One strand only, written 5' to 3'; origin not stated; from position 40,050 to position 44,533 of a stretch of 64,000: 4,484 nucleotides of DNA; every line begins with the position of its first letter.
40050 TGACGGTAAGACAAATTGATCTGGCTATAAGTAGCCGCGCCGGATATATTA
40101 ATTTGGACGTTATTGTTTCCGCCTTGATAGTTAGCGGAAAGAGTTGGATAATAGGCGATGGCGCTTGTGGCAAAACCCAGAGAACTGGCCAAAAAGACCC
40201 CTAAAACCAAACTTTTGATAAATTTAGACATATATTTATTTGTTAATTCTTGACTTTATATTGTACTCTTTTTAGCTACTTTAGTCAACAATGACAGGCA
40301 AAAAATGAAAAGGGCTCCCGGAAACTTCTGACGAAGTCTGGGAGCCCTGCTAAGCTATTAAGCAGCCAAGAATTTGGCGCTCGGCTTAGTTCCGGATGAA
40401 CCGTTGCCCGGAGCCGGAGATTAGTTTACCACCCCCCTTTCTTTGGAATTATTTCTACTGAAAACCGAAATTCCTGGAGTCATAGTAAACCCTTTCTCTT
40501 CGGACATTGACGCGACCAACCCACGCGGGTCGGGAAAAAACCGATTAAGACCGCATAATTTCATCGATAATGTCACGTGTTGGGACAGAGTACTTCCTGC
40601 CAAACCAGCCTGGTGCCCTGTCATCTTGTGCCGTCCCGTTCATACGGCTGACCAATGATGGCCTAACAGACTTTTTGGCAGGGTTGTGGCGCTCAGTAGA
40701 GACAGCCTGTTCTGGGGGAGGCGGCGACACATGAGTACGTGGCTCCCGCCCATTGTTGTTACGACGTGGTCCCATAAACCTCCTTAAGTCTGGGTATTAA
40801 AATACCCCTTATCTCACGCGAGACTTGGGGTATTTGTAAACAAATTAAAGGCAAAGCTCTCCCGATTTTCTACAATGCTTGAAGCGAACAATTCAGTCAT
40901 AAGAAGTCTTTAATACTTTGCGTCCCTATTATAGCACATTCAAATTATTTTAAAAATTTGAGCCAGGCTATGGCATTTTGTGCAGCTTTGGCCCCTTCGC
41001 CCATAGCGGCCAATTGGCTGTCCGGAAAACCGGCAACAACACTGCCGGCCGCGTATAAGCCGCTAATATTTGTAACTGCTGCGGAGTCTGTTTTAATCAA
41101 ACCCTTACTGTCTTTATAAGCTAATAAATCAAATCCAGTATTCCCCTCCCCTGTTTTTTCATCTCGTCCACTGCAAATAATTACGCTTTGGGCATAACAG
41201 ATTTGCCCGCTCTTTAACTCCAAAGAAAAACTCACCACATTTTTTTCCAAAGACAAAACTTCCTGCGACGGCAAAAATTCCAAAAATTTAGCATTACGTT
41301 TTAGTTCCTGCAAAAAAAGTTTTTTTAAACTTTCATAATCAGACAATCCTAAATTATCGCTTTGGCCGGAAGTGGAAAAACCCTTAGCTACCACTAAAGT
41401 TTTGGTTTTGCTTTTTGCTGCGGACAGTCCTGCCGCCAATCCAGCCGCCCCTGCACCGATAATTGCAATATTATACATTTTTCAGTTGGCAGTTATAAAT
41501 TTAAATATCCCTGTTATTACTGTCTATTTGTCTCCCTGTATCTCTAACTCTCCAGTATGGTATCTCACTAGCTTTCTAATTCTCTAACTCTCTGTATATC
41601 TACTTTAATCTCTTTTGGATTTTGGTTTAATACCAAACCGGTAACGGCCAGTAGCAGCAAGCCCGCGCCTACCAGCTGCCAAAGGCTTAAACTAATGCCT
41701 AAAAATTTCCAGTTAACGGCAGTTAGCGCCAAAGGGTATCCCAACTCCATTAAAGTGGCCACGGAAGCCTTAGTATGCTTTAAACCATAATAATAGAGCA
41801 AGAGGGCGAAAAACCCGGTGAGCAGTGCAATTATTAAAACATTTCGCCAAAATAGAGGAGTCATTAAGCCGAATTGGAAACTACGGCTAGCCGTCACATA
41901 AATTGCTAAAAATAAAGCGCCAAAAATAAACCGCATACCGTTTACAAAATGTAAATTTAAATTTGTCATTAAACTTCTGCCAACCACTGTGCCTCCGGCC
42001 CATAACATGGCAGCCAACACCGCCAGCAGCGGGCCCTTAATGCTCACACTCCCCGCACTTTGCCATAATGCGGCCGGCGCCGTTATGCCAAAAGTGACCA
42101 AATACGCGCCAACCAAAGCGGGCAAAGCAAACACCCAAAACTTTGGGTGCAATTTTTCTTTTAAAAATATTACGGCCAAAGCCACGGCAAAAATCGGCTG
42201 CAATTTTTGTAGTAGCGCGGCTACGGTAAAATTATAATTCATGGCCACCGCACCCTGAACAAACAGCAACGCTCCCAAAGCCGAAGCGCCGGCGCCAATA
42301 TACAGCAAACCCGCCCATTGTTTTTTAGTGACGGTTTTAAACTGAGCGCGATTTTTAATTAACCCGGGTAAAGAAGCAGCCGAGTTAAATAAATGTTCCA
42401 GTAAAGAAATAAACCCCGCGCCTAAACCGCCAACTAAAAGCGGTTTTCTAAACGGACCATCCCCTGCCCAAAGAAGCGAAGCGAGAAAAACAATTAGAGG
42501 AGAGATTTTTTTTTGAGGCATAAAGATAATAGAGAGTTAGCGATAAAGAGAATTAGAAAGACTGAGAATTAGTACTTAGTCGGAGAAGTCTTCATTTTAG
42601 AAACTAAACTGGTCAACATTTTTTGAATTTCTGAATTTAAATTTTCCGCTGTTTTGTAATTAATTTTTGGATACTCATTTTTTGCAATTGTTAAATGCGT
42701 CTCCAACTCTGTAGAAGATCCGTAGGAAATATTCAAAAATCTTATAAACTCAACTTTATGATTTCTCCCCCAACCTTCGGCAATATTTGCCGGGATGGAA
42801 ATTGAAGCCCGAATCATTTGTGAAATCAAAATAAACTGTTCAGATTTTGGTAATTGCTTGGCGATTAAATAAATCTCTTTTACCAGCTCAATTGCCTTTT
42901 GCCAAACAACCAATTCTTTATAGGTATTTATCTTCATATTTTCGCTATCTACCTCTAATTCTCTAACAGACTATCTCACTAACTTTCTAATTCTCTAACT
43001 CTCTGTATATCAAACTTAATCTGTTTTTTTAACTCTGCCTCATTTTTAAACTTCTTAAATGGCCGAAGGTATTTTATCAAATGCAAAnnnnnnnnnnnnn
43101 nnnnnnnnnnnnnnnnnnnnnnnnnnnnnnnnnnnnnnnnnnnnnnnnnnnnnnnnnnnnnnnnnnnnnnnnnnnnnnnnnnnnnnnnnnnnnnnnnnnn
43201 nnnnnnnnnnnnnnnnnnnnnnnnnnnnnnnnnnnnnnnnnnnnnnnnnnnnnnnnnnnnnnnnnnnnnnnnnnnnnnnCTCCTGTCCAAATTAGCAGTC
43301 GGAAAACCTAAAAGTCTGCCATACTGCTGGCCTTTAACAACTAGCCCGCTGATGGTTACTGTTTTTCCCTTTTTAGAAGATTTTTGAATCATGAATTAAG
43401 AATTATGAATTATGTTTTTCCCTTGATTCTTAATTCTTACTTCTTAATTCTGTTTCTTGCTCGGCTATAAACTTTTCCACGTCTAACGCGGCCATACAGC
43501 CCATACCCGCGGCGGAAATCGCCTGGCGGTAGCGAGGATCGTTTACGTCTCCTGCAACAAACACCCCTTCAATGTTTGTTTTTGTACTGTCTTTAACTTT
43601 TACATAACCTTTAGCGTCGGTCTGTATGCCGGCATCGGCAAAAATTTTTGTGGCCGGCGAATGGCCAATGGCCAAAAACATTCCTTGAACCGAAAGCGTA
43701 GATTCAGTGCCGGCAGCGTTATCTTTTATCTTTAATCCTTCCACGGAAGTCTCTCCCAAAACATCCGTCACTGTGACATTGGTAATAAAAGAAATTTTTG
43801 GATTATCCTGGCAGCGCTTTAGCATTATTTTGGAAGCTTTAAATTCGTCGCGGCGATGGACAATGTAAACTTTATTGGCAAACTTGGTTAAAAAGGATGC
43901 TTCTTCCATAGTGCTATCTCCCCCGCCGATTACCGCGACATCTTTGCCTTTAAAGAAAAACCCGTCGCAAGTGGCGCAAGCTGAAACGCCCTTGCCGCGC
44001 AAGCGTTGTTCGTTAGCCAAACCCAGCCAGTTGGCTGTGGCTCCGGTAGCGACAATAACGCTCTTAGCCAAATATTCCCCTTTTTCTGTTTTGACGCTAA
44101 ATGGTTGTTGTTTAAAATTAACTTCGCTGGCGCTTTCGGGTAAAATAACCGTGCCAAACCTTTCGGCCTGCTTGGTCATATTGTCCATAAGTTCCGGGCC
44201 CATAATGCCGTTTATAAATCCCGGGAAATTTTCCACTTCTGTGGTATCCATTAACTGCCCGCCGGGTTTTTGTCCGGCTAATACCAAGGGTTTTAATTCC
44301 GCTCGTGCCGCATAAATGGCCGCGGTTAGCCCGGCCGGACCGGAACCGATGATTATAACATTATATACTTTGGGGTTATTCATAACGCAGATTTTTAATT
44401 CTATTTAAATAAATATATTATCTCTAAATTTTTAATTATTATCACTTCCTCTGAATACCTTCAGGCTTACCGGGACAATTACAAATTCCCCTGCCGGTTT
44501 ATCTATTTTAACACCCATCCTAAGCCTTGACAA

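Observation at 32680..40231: Operon of five secreted cohesin-like / dockerin / FN3 / PKD / Big_2 proteins with no enzymes: candidate cellulosome-style cell-surface assembly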

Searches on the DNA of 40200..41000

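Call 26: search_rna_families(source=window, start=40200, end=41000, threshold=evalue, max_evalue=1)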
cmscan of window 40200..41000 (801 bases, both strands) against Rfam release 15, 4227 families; matches with E-value up to 1: 2.
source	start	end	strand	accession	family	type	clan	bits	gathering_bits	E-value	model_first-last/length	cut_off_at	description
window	40301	40351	-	RF00489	ctRNA_p42d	Gene; antisense;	-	25.4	50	0.004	1-46/46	no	ctRNA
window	40200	40411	-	RF04207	MIR5048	Gene; miRNA;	-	16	160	0.27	1-226/356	3'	MIR5048 microRNA precursor family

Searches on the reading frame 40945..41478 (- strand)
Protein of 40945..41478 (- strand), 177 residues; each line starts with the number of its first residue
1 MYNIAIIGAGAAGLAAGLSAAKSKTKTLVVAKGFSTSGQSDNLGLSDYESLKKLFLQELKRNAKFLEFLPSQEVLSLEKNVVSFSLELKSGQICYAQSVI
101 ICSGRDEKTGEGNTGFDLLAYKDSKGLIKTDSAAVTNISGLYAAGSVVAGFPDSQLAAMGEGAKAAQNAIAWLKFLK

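Call 23: search_protein_families(library=pfam, proteins=[window:40945-41478:-], max_evalue=0.001)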
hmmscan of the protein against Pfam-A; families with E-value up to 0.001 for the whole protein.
window:40945-41478:- (177 aa): 5 families
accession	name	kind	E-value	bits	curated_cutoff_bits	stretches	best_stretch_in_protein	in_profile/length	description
PF07992.20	Pyr_redox_2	-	2.4e-11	44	26.1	1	66-162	198-291/291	Pyridine nucleotide-disulphide oxidoreductase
PF00890.30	FAD_binding_2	-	4.1e-10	39.9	20.4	1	4-41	2-39/414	FAD binding domain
PF13738.12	Pyr_redox_3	-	3.3e-06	27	30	0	6-33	2-30/305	Pyridine nucleotide-disulphide oxidoreductase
PF03486.20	HI0933_like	-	1.4e-05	25.1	50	0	3-38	2-43/244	HI0933-like protein Rossmann domain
PF01266.30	DAO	-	0.00027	21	27.9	0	4-41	2-40/353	FAD dependent oxidoreductase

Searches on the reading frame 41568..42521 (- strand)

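Call 23: search_protein_families(library=pfam, proteins=[window:41568-42521:-], max_evalue=0.001)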
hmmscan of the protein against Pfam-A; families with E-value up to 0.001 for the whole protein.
window:41568-42521:- (317 aa): 1 family
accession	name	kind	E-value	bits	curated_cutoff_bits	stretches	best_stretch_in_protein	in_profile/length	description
PF00892.27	EamA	-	1.2e-32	113.5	28.2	2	162-297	2-134/135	EamA-like transporter family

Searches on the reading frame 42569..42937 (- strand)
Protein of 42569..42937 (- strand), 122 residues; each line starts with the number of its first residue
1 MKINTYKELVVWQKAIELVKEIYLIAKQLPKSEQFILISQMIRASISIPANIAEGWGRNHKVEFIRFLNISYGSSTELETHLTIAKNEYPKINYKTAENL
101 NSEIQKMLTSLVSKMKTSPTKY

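Call 23: search_protein_families(library=pfam, proteins=[window:42569-42937:-], max_evalue=0.001)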
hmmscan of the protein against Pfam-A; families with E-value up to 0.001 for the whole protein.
window:42569-42937:- (122 aa): 2 families
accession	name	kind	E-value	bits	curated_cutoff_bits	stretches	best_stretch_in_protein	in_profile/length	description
PF05635.17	23S_rRNA_IVP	-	1.5e-34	118.8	33.8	1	7-109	1-105/106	23S rRNA-intervening sequence protein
PF22296.2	bAvd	-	2e-07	31.9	40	1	9-114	1-106/107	bAvd-like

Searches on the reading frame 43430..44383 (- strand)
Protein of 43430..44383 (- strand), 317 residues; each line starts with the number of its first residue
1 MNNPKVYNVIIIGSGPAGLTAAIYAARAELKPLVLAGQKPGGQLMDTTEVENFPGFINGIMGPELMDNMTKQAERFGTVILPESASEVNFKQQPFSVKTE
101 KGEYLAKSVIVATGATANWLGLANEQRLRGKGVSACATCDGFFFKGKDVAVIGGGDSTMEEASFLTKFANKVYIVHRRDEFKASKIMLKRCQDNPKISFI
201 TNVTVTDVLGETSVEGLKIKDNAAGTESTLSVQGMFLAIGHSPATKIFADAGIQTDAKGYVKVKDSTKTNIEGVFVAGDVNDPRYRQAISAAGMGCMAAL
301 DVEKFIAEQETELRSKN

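Call 23: search_protein_families(library=pfam, proteins=[window:43430-44383:-], max_evalue=0.001)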
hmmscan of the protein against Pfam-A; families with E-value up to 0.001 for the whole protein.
window:43430-44383:- (317 aa): 11 families
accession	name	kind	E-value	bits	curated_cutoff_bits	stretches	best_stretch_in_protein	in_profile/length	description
PF07992.20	Pyr_redox_2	-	4.4e-51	174.5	26.1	1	7-295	1-291/291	Pyridine nucleotide-disulphide oxidoreductase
PF13738.12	Pyr_redox_3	-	3.1e-25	89.5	30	1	79-278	98-305/305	Pyridine nucleotide-disulphide oxidoreductase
PF00070.33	Pyr_redox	-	1.9e-17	63.9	22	1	149-221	2-81/82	Pyridine nucleotide-disulphide oxidoreductase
PF00890.30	FAD_binding_2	-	1e-08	35.2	20.4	1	9-42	2-36/414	FAD binding domain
PF03486.20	HI0933_like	-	3e-08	33.9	50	0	8-39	2-33/244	HI0933-like protein Rossmann domain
PF01134.28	GIDA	-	1.8e-07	31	22.1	0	8-35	1-28/391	Glucose inhibited division protein A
PF01266.30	DAO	-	2e-07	31.3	27.9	0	9-42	2-37/353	FAD dependent oxidoreductase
PF01946.23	Thi4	-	4.2e-07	29.9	26.2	0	7-36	18-48/235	Thi4 family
PF13434.12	Lys_Orn_oxgnase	-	1.8e-05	24.5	21.3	0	94-181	131-225/339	L-lysine 6-monooxygenase/L-ornithine 5-monooxygenase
PF13450.12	NAD_binding_8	-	6.2e-05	23.6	21.9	1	11-47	1-38/68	NAD(P)-binding Rossmann-like domain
PF12831.13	FAD_oxidored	-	0.00083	19.2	27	1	9-43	2-37/416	FAD dependent oxidoreductase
